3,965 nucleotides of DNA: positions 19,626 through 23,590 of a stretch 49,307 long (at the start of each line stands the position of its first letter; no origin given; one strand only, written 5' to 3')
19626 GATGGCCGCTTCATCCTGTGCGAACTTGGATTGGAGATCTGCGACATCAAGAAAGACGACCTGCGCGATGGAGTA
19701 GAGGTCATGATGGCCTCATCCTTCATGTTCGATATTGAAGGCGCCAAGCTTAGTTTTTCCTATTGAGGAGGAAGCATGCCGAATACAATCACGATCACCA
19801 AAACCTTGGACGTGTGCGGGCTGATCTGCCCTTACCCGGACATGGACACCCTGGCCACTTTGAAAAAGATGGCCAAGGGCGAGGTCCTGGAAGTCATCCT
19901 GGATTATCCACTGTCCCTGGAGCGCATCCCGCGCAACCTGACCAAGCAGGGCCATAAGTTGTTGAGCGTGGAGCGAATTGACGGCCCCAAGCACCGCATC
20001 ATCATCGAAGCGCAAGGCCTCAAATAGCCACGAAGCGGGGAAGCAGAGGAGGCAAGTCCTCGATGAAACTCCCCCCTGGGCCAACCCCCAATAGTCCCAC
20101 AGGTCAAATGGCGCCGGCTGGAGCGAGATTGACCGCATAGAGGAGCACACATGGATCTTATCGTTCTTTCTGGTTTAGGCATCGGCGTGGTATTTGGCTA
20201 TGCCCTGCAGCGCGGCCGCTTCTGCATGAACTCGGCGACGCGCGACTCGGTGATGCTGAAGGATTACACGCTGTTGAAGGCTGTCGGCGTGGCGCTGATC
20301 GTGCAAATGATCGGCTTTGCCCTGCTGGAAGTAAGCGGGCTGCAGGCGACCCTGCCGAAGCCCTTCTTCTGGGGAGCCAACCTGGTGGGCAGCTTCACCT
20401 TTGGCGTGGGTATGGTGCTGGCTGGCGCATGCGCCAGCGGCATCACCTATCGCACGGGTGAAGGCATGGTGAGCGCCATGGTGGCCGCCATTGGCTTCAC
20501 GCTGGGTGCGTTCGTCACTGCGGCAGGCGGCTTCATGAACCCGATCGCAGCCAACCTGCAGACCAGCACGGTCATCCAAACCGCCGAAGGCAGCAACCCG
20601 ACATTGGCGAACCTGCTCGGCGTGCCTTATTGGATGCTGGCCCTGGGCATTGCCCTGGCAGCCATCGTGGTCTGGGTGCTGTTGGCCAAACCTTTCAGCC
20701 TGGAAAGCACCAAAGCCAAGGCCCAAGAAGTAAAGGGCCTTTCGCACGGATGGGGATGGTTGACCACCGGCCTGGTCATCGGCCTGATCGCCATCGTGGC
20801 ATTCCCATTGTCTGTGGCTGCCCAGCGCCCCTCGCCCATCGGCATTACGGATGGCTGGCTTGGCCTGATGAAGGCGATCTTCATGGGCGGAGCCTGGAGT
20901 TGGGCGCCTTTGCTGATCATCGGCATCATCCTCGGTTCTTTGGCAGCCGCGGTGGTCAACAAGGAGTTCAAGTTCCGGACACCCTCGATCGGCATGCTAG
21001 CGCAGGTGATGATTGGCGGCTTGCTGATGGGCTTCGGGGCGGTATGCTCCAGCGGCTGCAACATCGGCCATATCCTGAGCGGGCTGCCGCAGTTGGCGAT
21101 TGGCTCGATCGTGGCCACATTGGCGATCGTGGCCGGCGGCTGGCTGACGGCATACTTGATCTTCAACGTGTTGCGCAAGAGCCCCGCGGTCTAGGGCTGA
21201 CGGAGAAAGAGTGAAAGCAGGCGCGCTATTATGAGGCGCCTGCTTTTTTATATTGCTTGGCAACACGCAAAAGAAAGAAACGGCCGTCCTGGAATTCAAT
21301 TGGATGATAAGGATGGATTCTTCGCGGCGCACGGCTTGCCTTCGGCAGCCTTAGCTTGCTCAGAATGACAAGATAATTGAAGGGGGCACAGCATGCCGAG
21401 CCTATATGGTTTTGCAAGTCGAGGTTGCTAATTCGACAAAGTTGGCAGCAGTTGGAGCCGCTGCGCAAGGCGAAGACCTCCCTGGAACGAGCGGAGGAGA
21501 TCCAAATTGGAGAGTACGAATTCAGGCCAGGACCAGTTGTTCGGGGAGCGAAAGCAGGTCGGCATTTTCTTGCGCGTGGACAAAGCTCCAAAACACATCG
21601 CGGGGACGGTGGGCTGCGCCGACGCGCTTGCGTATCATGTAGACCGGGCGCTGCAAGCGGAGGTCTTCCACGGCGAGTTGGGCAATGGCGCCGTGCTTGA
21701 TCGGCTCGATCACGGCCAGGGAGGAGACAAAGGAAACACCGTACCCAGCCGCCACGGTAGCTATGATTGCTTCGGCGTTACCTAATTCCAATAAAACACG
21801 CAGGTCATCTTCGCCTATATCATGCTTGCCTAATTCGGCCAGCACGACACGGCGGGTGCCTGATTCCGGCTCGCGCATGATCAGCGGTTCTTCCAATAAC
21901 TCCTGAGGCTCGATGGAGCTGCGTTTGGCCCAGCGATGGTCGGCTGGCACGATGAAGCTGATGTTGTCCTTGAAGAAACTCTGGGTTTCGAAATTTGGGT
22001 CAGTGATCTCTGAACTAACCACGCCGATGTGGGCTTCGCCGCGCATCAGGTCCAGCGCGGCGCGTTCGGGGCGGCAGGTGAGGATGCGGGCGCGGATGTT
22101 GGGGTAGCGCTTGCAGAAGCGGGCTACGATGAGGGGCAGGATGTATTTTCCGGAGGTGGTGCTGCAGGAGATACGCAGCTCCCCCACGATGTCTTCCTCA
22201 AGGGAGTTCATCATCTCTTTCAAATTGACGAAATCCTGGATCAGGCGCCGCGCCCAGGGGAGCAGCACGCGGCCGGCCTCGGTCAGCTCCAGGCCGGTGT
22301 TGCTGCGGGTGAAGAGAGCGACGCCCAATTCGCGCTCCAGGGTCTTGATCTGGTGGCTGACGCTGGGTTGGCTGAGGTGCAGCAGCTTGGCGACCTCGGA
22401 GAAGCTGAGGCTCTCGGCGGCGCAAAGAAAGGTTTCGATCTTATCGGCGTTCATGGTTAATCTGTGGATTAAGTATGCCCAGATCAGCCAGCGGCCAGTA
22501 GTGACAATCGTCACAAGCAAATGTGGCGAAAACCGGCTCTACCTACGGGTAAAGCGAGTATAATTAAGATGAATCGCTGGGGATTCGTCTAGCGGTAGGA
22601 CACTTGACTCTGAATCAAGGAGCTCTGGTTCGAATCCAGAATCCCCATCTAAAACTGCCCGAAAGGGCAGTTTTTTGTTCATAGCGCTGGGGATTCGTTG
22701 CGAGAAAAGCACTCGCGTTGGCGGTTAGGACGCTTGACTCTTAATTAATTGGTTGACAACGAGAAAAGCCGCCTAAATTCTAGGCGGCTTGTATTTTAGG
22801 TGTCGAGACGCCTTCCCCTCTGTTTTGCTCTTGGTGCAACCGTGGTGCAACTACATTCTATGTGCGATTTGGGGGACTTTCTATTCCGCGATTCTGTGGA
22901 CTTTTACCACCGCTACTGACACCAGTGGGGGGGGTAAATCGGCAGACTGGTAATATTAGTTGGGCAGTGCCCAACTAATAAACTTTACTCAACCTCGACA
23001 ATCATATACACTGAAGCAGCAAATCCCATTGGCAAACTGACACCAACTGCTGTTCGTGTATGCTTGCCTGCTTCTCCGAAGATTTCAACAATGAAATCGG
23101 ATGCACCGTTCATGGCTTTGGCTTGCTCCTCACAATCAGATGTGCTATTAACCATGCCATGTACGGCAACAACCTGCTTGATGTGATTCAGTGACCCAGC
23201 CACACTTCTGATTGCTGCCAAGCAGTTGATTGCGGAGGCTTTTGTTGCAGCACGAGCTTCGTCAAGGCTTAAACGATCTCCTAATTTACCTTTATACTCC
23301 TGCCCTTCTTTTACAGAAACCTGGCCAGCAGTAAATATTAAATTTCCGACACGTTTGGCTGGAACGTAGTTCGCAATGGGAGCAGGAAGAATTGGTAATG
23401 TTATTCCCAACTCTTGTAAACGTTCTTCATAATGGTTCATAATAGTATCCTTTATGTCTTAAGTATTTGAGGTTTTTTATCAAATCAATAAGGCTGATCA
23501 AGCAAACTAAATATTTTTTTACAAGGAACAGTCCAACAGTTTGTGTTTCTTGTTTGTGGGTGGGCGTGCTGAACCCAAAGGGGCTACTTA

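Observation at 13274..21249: Qmo-type membrane redox complex embedded in a TusA/DsrE/YeeE sulfur-carrier operon, with no AprAB, Sat or HdrB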

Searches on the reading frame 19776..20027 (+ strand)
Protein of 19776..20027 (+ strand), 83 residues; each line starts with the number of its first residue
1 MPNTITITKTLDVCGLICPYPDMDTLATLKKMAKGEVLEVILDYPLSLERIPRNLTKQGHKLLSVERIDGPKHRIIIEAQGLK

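Call 3: search_protein_families(library=pfam, proteins=[window:19776-20027:+], max_evalue=0.01)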
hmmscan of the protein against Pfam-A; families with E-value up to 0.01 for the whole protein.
window:19776-20027:+ (83 aa): 1 family
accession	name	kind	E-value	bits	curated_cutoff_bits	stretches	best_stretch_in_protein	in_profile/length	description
PF01206.22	TusA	-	2.3e-20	72.7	28.6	1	9-78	1-69/70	Sulfurtransferase TusA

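Call 4: search_protein_families(library=ncbifam, proteins=[window:19776-20027:+], max_evalue=0.01)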
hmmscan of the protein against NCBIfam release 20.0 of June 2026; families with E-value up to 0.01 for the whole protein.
window:19776-20027:+ (83 aa): 4 families
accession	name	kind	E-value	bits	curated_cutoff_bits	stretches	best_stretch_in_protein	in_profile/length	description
NF008242.0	PRK11018.1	equivalog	1.3e-18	66.4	79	1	3-78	3-77/78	sulfurtransferase-like selenium metabolism protein YedF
NF001423.0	PRK00299.1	equivalog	4.9e-09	35.9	78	1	6-70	7-71/82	sulfurtransferase TusA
NF041048.1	TusA_like_YeeD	exception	6.7e-07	28.9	147.5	1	9-68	2-61/72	thiosulfate utilization sulfurtransferase TsuB/YeeD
TIGR03527.1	selenium_YedF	equivalog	5.8e-05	23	110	1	11-67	1-57/194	sulfurtransferase-like selenium metabolism protein YedF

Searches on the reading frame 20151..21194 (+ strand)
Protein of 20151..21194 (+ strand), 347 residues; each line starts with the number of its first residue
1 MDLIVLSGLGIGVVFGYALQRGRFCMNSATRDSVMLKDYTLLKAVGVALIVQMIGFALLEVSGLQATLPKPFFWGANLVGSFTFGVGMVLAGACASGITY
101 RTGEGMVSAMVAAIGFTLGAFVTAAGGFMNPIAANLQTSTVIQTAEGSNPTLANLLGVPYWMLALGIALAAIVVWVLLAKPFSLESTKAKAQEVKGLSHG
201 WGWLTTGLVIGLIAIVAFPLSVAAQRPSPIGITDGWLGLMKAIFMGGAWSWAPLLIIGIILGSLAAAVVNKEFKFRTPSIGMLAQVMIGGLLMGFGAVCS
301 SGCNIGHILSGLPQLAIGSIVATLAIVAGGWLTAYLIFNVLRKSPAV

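Call 3: search_protein_families(library=pfam, proteins=[window:20151-21194:+], max_evalue=0.01)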
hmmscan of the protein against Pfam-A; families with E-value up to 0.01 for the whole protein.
window:20151-21194:+ (347 aa): 1 family
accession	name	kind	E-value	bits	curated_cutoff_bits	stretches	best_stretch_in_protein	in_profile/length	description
PF04143.19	Sulf_transp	-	1.3e-71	242.2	27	1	21-332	1-310/310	Sulphur transport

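Call 4: search_protein_families(library=ncbifam, proteins=[window:20151-21194:+], max_evalue=0.01)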
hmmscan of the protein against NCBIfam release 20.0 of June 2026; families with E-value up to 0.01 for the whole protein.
window:20151-21194:+ (347 aa): 4 families
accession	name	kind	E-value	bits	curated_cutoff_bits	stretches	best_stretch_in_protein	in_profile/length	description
NF052577.1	ThSTportTsuASprch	equivalog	5.2e-83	279.2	400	1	5-339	2-329/330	thiosulfate transporter TsuA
NF041049.1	thio_trans_TsuA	exception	2e-42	145.5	645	1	5-339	4-337/348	thiosulfate utilization transporter TsuA/YeeE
NF033796.1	selen_YedE_FdhT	exception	1.5e-28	100.1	350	2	9-125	220-334/387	selenium metabolism membrane protein YedE/FdhT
TIGR04112.1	seleno_YedE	equivalog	2.8e-11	43.2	200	1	5-123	185-305/337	YedE family putative selenium transporter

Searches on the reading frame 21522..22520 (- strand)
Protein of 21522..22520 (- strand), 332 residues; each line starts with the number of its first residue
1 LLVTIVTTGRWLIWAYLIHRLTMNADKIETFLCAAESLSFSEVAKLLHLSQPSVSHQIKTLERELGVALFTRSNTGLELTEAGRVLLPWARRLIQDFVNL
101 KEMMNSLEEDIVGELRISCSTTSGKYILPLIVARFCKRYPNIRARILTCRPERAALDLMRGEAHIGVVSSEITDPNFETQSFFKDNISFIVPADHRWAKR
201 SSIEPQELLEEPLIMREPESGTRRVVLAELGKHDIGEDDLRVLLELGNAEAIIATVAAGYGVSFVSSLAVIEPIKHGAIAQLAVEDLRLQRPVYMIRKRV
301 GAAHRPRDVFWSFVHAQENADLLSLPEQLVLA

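Call 33: search_protein_families(library=pfam, proteins=[window:21522-22520:-], max_evalue=0.000001)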
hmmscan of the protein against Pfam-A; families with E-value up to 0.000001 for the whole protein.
window:21522-22520:- (332 aa): 2 families
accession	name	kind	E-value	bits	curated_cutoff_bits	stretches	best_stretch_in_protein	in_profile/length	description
PF03466.25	LysR_substrate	-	1.1e-41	142.9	28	1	112-316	5-206/209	LysR substrate binding domain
PF00126.33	HTH_1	-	1.4e-21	76.6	26.6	1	27-84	3-60/60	Bacterial regulatory helix-turn-helix protein, lysR family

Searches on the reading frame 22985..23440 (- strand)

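Call 33: search_protein_families(library=pfam, proteins=[window:22985-23440:-], max_evalue=0.000001)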
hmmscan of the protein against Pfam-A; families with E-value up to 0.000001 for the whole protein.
window:22985-23440:- (151 aa): 2 families
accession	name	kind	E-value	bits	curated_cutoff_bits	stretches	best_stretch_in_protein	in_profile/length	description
PF14588.11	YjgF_endoribonc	-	1.3e-25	90.4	35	1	5-149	1-147/148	YjgF/chorismate_mutase-like, putative endoribonuclease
PF01042.26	Ribonuc_L-PSP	-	4.7e-08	33.5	27.3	1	19-135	5-105/121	Endoribonuclease L-PSP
